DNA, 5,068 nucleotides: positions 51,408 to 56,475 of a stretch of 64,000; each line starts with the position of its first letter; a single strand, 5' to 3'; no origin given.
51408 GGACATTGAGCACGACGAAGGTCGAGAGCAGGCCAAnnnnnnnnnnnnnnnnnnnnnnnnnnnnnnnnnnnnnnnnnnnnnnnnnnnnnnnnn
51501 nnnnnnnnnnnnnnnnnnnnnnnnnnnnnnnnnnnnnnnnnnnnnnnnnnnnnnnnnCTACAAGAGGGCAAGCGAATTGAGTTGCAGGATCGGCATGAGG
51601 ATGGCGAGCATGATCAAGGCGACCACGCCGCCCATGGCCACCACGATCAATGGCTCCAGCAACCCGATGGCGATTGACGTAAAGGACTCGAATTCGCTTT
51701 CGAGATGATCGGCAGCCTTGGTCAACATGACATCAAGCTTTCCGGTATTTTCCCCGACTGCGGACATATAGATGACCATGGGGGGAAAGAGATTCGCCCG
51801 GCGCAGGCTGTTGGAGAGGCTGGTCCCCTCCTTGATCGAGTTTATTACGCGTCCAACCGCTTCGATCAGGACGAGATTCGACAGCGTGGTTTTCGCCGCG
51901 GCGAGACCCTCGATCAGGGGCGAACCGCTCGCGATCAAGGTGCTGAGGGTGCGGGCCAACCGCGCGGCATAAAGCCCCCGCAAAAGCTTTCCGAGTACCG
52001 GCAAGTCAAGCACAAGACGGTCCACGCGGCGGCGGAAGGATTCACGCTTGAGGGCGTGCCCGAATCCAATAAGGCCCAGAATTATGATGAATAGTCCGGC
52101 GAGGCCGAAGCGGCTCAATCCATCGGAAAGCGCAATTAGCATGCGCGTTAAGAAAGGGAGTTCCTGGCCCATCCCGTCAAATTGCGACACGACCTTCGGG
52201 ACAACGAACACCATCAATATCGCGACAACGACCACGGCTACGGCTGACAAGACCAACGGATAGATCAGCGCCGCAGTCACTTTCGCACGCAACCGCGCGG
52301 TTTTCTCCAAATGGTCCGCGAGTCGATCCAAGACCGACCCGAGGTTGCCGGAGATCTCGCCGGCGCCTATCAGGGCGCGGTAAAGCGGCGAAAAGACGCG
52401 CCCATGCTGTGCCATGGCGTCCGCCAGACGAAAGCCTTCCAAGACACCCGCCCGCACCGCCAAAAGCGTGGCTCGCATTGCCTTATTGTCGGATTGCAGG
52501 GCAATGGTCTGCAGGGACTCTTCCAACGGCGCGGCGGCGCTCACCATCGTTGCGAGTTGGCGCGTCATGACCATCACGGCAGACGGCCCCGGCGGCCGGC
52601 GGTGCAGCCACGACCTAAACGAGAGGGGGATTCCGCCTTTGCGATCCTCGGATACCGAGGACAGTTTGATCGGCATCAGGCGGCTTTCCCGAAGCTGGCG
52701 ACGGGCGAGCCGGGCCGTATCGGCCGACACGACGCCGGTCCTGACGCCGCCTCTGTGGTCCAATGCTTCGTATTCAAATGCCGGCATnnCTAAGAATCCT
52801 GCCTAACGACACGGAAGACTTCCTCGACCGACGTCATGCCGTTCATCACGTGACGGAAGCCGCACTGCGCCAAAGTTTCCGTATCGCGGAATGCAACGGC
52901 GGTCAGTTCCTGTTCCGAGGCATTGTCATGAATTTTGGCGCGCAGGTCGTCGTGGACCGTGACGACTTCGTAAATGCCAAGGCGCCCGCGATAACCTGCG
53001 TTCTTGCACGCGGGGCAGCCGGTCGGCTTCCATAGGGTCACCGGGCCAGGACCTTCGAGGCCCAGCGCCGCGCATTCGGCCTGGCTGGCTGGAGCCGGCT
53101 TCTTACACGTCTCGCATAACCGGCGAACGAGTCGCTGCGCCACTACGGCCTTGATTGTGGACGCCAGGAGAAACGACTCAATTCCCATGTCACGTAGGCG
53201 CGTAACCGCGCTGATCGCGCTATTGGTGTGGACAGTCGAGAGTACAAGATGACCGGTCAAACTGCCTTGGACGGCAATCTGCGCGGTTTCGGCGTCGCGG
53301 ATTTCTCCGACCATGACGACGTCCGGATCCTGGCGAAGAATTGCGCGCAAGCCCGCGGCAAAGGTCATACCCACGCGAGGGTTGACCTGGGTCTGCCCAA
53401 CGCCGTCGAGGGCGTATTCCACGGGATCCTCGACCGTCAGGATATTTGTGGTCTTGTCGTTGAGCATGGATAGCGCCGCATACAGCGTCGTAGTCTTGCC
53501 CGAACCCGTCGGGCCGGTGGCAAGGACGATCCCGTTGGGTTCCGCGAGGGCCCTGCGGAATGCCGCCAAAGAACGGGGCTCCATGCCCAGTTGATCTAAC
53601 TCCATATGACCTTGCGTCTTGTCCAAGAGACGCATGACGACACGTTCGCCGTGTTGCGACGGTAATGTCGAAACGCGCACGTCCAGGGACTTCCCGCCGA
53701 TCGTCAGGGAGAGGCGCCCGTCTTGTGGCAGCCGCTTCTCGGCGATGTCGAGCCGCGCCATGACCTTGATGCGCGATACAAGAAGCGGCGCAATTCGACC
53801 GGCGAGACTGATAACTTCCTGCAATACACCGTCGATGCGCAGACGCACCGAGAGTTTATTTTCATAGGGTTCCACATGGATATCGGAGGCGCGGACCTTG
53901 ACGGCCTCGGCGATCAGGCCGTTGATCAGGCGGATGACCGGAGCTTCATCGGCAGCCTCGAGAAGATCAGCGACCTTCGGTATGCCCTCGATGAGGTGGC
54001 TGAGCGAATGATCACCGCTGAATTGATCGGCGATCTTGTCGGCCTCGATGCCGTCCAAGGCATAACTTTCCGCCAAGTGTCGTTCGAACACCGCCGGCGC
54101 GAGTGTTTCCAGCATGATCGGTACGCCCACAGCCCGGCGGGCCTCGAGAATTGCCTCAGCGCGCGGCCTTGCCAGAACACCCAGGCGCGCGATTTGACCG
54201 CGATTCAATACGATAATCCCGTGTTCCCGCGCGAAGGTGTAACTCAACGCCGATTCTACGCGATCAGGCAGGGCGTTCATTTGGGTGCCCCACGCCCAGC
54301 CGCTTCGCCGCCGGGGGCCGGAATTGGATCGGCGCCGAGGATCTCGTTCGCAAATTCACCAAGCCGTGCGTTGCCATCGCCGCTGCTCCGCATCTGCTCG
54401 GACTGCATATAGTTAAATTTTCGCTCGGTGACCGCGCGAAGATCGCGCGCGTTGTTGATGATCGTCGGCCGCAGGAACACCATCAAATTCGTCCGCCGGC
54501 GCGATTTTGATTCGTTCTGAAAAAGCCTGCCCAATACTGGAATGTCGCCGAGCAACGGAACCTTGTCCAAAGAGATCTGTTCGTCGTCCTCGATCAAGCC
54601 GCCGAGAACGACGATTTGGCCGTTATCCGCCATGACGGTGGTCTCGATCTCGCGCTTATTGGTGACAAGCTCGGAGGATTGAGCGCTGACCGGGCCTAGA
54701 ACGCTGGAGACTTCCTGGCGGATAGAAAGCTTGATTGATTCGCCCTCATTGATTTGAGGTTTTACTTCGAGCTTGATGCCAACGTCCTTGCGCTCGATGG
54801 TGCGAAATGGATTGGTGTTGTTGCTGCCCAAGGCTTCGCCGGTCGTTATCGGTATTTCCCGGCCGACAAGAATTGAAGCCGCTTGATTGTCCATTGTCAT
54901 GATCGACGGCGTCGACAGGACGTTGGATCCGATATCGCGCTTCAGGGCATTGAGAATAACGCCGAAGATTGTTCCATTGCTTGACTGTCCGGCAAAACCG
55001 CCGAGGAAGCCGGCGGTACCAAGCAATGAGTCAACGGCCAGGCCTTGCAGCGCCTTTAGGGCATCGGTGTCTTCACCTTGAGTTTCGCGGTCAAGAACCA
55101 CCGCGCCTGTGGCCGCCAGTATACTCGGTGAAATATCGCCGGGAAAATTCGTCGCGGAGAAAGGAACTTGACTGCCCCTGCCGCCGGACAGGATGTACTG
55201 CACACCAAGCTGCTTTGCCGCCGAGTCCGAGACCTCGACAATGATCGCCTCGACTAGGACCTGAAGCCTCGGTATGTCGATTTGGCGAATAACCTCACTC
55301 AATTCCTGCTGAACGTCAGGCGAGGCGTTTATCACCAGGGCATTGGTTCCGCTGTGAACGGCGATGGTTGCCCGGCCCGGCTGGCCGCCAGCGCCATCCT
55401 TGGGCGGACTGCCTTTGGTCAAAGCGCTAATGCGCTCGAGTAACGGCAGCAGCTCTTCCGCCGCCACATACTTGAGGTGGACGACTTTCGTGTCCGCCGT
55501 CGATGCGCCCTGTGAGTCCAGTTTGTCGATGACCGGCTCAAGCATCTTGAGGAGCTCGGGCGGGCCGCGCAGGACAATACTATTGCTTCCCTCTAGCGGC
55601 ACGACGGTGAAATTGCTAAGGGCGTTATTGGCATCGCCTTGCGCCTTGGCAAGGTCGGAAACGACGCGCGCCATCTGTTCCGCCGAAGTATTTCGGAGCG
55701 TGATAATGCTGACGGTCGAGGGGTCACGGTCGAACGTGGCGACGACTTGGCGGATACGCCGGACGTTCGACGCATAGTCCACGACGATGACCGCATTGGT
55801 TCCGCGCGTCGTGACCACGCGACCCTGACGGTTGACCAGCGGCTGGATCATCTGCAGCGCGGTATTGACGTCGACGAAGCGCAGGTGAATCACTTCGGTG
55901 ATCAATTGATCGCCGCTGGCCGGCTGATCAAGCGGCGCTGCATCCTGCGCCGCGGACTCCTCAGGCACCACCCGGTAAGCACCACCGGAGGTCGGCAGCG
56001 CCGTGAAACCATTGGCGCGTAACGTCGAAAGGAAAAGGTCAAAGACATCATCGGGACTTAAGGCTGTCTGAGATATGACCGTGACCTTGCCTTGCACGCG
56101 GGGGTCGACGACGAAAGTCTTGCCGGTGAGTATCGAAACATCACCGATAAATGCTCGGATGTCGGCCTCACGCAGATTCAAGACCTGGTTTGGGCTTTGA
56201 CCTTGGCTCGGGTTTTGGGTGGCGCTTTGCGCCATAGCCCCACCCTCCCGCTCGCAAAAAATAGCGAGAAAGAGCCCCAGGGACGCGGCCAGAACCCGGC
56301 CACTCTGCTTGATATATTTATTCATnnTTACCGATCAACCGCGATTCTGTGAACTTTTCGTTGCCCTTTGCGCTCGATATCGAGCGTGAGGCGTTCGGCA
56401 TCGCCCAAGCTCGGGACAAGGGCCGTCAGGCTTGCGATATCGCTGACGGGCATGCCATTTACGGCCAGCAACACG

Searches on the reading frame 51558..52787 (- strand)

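Call 8: search_protein_families(library=pfam, proteins=[window:51558-52787:-], max_evalue=0.001)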
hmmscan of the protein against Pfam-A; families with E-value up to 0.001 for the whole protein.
window:51558-52787:- (409 aa): 1 family
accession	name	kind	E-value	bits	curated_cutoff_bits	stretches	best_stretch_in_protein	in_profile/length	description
PF00482.28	T2SSF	-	2.9e-58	195.7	25.2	2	75-197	2-125/125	Type II secretion system (T2SS), protein F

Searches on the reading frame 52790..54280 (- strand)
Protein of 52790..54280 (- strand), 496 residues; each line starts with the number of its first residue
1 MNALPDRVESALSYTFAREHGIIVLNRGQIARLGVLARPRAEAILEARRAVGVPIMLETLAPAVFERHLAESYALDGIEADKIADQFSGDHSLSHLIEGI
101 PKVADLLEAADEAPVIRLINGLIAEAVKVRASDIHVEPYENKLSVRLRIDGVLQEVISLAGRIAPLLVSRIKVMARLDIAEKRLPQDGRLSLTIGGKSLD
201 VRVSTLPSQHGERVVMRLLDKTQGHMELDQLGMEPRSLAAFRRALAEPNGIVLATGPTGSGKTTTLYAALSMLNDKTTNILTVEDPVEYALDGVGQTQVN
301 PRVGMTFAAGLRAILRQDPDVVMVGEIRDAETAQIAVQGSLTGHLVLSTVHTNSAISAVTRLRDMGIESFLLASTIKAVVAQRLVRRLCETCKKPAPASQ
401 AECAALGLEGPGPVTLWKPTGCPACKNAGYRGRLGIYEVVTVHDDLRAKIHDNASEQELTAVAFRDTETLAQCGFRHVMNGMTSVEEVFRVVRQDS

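Call 8: search_protein_families(library=pfam, proteins=[window:52790-54280:-], max_evalue=0.001)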
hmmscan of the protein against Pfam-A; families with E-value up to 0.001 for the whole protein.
window:52790-54280:- (496 aa): 4 families
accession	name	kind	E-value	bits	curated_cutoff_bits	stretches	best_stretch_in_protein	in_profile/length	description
PF00437.27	T2SSE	-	1.8e-148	494.6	24.9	1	108-490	1-370/370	Type II/IV secretion system protein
PF22341.1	GSPE_N1E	-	8.9e-12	45.4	27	1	12-73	2-64/64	GSPII protein E, N1E domain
PF25199.1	nSTAND_NTPase5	-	0.00012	22.4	34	1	244-288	36-81/145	Novel STAND NTPase 5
PF13604.12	AAA_30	-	0.00041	20.6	27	0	239-280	8-49/191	AAA domain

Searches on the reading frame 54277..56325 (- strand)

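Call 8: search_protein_families(library=pfam, proteins=[window:54277-56325:-], max_evalue=0.001)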
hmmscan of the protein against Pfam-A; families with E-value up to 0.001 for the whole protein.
window:54277-56325:- (682 aa): 3 families
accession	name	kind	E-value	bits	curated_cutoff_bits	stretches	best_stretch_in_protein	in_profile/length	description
PF00263.26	Secretin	-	1.3e-50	171.8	27.5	1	460-623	1-168/169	Bacterial type II and III secretion system protein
PF03958.22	Secretin_N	-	9.8e-40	135.1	28.2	3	279-355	1-69/69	Bacterial type II/III secretion system short domain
PF21305.2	type_II_gspD_N0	-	7.4e-27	93.4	27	1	49-119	1-71/71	GspD-like, N0 domain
